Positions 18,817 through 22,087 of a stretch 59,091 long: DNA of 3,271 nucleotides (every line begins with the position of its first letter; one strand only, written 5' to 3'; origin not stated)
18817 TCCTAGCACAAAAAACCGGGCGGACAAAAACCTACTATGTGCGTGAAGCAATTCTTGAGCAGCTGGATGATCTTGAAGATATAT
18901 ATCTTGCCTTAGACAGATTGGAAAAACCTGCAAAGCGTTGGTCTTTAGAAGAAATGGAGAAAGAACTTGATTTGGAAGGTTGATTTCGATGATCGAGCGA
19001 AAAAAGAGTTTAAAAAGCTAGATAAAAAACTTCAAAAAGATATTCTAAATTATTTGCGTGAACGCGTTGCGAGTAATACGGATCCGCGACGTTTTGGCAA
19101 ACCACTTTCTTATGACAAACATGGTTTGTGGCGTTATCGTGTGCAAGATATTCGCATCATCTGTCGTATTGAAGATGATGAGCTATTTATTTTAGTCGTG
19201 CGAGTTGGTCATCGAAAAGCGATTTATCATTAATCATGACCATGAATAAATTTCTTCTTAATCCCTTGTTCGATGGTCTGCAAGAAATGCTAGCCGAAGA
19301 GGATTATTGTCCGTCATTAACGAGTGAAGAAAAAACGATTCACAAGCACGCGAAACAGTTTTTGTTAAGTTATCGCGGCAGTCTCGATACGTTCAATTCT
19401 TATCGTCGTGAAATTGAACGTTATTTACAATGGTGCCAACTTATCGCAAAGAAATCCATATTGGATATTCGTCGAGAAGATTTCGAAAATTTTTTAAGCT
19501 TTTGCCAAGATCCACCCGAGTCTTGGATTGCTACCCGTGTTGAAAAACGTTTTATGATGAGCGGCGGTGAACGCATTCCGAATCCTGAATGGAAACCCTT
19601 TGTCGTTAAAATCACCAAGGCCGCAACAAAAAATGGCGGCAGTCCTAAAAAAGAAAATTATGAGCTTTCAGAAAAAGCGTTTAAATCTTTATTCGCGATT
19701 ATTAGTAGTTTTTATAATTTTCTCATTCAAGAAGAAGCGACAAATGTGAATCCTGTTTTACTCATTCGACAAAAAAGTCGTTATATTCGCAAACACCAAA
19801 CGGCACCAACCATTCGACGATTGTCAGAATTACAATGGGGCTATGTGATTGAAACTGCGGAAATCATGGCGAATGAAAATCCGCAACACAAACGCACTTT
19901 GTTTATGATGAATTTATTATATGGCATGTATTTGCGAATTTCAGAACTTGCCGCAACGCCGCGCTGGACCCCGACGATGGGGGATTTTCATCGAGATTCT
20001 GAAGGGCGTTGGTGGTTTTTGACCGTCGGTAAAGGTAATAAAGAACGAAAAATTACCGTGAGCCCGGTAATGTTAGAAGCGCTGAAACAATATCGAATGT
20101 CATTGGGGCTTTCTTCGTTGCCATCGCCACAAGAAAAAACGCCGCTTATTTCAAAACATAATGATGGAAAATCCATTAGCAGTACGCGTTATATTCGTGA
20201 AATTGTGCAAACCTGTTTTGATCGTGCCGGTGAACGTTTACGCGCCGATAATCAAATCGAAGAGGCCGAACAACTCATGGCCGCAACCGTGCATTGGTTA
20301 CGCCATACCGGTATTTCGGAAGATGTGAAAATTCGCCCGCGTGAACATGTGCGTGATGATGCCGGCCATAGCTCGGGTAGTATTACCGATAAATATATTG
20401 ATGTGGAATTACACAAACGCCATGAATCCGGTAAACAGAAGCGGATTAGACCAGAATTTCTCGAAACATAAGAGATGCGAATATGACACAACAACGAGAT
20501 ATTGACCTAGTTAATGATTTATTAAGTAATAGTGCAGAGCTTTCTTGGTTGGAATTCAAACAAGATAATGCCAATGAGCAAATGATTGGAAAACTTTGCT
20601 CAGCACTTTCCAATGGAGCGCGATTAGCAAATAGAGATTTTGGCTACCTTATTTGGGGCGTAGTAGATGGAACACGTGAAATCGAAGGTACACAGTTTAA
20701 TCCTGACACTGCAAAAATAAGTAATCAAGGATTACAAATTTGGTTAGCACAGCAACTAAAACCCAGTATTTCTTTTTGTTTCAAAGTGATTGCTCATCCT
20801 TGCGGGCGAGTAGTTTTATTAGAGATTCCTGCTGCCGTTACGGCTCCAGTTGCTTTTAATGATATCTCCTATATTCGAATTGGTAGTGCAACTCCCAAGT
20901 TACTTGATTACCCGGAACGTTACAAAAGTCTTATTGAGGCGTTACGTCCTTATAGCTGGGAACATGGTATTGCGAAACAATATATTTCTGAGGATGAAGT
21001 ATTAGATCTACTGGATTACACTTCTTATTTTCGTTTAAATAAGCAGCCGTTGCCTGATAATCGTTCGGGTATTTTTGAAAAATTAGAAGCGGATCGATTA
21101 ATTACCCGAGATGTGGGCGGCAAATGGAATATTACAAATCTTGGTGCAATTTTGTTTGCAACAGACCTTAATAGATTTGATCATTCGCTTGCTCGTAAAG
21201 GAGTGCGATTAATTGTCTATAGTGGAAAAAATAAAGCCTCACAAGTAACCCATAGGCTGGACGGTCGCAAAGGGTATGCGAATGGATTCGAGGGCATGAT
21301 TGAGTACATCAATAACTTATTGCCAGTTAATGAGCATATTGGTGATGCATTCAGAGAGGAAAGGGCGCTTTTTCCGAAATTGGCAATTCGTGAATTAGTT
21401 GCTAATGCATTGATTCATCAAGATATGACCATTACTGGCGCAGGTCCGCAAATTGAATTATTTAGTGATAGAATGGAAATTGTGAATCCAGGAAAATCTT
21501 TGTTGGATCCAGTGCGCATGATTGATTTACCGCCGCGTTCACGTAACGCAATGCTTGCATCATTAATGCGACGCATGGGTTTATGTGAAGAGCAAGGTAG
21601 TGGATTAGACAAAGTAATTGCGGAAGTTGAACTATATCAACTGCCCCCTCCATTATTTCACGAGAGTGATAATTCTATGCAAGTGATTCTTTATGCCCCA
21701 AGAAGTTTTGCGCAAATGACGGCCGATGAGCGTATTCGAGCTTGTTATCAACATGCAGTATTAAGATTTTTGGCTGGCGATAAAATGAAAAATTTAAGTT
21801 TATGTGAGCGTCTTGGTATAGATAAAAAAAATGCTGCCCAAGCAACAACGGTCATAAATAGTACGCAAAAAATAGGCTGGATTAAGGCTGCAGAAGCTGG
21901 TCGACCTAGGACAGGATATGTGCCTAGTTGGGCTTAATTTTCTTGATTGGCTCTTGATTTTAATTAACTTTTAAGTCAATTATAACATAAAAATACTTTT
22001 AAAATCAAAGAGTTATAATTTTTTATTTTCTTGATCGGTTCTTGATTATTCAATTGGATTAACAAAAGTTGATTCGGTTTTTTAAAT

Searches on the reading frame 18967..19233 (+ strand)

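Call 8: search_protein_families(library=pfam, proteins=[window:18967-19233:+], max_evalue=0.01)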
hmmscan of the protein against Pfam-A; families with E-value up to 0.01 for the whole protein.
window:18967-19233:+ (88 aa): 2 families
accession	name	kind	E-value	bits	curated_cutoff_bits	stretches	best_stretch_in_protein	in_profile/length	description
PF05016.21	ParE_toxin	-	2.3e-15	57.3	23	1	5-87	1-89/89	ParE toxin of type II toxin-antitoxin system, parDE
PF06769.20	YoeB_toxin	-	0.001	19.5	27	1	15-79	12-77/80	YoeB-like toxin of bacterial type II toxin-antitoxin system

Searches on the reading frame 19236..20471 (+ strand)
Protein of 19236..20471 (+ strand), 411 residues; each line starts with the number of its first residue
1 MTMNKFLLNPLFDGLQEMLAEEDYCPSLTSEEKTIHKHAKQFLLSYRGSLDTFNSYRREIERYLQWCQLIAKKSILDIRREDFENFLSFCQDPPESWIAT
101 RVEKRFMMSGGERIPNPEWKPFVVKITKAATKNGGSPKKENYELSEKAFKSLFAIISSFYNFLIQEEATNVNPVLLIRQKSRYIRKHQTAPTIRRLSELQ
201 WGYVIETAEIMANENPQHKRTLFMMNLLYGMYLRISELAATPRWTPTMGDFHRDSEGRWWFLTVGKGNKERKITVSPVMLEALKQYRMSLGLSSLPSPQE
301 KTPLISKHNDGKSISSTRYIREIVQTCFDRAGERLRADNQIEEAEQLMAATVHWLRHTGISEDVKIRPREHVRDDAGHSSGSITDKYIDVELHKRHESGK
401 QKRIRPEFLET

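Call 8: search_protein_families(library=pfam, proteins=[window:19236-20471:+], max_evalue=0.01)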
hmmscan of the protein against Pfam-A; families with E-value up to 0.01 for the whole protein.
window:19236-20471:+ (411 aa): 2 families
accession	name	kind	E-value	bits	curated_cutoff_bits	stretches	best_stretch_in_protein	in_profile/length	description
PF00589.27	Phage_integrase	-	4.3e-08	33.6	27.1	1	211-390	12-168/172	Phage integrase family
PF02899.23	Phage_int_SAM_1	-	4.7e-05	24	22.3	1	42-92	7-57/83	Phage integrase, N-terminal SAM-like domain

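Call 32: search_protein_families(library=phrogs, proteins=[window:19236-20471:+], max_evalue=0.01)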
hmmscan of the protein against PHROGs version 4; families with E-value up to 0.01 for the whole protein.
window:19236-20471:+ (411 aa): 3 families
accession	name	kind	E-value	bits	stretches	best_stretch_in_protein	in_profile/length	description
phrog_1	-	integration and excision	8.9e-20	72.5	1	30-397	161-442/611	integrase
phrog_216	-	integration and excision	1.1e-10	42.1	1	150-391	16-225/301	integrase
phrog_25088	-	unknown function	0.0097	17.5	0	170-224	7-61/89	-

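Call 33: search_protein_families(library=ncbifam, proteins=[window:19236-20471:+], max_evalue=0.001)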
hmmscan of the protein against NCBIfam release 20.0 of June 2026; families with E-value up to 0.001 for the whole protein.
window:19236-20471:+ (411 aa): 5 families
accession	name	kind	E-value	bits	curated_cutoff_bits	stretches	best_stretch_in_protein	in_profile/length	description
TIGR02224.1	recomb_XerC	equivalog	2e-17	63.5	335.15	1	141-392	58-279/295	tyrosine recombinase XerC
TIGR02225.1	recomb_XerD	equivalog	9.6e-16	57.9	329.6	1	144-323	58-220/290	site-specific tyrosine recombinase XerD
NF001399.0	PRK00283.1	subfamily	1.1e-15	57.7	279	1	145-290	69-197/300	tyrosine recombinase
NF040815.2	recomb_XerA_Arch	equivalog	2.7e-10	40.2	220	1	139-396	59-260/263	site-specific tyrosine recombinase/integron integrase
NF003462.0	PRK05084.1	equivalog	3.5e-05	22.7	267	0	266-397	234-351/360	tyrosine recombinase XerS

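Call 42: search_dna_similar(query=window:19236-20471:+, collection=plasmids, mode=protein, max_rows=15)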
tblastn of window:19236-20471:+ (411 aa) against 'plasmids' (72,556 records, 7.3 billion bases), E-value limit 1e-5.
Records with a match: 1810; places in all: 2285; records where one place covers at least 80% of the query: 1755.
Best place of each record, by identity: <60% 1810.
By first word of the organism name: Klebsiella 580; Burkholderia 234; Pseudomonas 191; Ralstonia 148; Enterobacter 100; Citrobacter 84; Escherichia 74; Cupriavidus 54; Paraburkholderia 42; Vibrio 25; and 82 more.
By predicted mobility (MOB-suite, as given by PLSDB): conjugative 841; non-mobilizable 560; mobilizable 409.
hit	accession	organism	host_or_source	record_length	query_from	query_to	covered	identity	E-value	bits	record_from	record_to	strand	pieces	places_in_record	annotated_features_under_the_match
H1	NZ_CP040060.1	Coxiella burnetii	Dermacentor andersoni,cell culture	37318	11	411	98%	56.4%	5e-148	471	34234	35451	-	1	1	tyrosine-type recombinase/integrase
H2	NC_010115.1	Coxiella burnetii RSA 331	-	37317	11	411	98%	56.4%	5e-148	471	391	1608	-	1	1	tyrosine-type recombinase/integrase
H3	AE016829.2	Coxiella burnetii RSA 493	-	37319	11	411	98%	56.4%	5e-148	471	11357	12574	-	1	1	phage integrase family protein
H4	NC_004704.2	Coxiella burnetii RSA 493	-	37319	11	411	98%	56.4%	5e-148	471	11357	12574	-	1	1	phage integrase family protein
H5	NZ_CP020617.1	Coxiella burnetii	Cell culture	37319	11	411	98%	56.4%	5e-148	471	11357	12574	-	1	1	tyrosine-type recombinase/integrase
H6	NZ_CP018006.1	Coxiella burnetii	Homo sapiens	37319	11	411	98%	56.4%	5e-148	471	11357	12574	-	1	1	tyrosine-type recombinase/integrase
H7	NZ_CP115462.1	Coxiella burnetii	Homo sapiens,Crushed Rocky Mountain ...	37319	11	411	98%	56.4%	5e-148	471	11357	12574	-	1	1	tyrosine-type recombinase/integrase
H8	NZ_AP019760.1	Coxiella burnetii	Homo sapiens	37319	11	411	98%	56.4%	5e-148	471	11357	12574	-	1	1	tyrosine-type recombinase/integrase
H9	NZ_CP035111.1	Coxiella burnetii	-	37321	11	411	98%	56.4%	5e-148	471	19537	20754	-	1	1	tyrosine-type recombinase/integrase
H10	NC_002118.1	Coxiella burnetii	-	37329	11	411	98%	56.4%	5e-148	471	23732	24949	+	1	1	tyrosine-type recombinase/integrase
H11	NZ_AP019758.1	Coxiella burnetii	Homo sapiens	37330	11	411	98%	56.4%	5e-148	471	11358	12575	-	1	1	tyrosine-type recombinase/integrase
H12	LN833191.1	Coxiella burnetii Cb175_Guyana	-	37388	11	411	98%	56.4%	5e-148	471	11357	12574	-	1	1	record has no annotation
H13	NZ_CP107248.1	Coxiella burnetii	Homo sapiens,blood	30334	11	411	98%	56.2%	2e-147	469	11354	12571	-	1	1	tyrosine-type recombinase/integrase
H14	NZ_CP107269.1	Coxiella burnetii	Homo sapiens,blood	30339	11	411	98%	56.2%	2e-147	469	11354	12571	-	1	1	tyrosine-type recombinase/integrase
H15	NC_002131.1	Coxiella burnetii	-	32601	11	411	98%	56.2%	2e-147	469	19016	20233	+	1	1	tyrosine-type recombinase/integrase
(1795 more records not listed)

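Call 44: get_annotated_region(hit=H4, flank=1500)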
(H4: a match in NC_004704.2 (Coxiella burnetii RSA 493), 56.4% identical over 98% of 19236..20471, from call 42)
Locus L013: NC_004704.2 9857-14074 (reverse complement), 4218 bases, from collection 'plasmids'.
description: Coxiella burnetii RSA 493 plasmid pQpH1, complete sequence
organism: Coxiella burnetii RSA 493 (NCBI taxid 227377)
taxonomy: Bacteria; Pseudomonadota; Gammaproteobacteria; Legionellales; Coxiellaceae; Coxiella; Coxiella burnetii; Coxiella burnetii RSA 493
host: -; source: -; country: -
typing (MOB-suite, as given by PLSDB): non-mobilizable; replicon rep_cluster_478
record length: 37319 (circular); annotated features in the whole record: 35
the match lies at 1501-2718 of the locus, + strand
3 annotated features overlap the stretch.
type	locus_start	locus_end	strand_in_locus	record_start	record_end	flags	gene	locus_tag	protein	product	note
CDS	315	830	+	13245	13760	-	-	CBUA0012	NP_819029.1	hypothetical protein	-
CDS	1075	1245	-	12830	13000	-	-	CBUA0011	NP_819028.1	hypothetical protein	-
CDS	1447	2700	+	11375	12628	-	-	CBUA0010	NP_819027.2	phage integrase family protein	-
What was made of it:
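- On XerL (Legionellales chromosome-dimer resolvase), for the gene at 19236: 56% identity over 98% of its length to QpH1 CBUA0010 (calls 42, 44).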

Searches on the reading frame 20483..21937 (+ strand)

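Call 8: search_protein_families(library=pfam, proteins=[window:20483-21937:+], max_evalue=0.01)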
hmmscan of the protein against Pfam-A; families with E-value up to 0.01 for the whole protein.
window:20483-21937:+ (484 aa): 2 families
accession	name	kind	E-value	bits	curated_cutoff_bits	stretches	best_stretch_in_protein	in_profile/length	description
PF13749.12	HATPase_c_4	-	4.7e-24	84.6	26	1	319-403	1-89/89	Putative ATP-dependent DNA helicase recG C-terminal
PF04326.19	SLFN_AlbA_2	-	9.2e-14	52.4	25.3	1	19-137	1-114/118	Schlafen, AlbA_2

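Call 32: search_protein_families(library=phrogs, proteins=[window:20483-21937:+], max_evalue=0.01)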
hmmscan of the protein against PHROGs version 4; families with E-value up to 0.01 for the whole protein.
window:20483-21937:+ (484 aa): 1 family
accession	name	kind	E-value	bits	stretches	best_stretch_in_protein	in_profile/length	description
phrog_12156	-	DNA, RNA and nucleotide metabolism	1.4e-31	110.7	1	5-467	4-470/485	DNA helicase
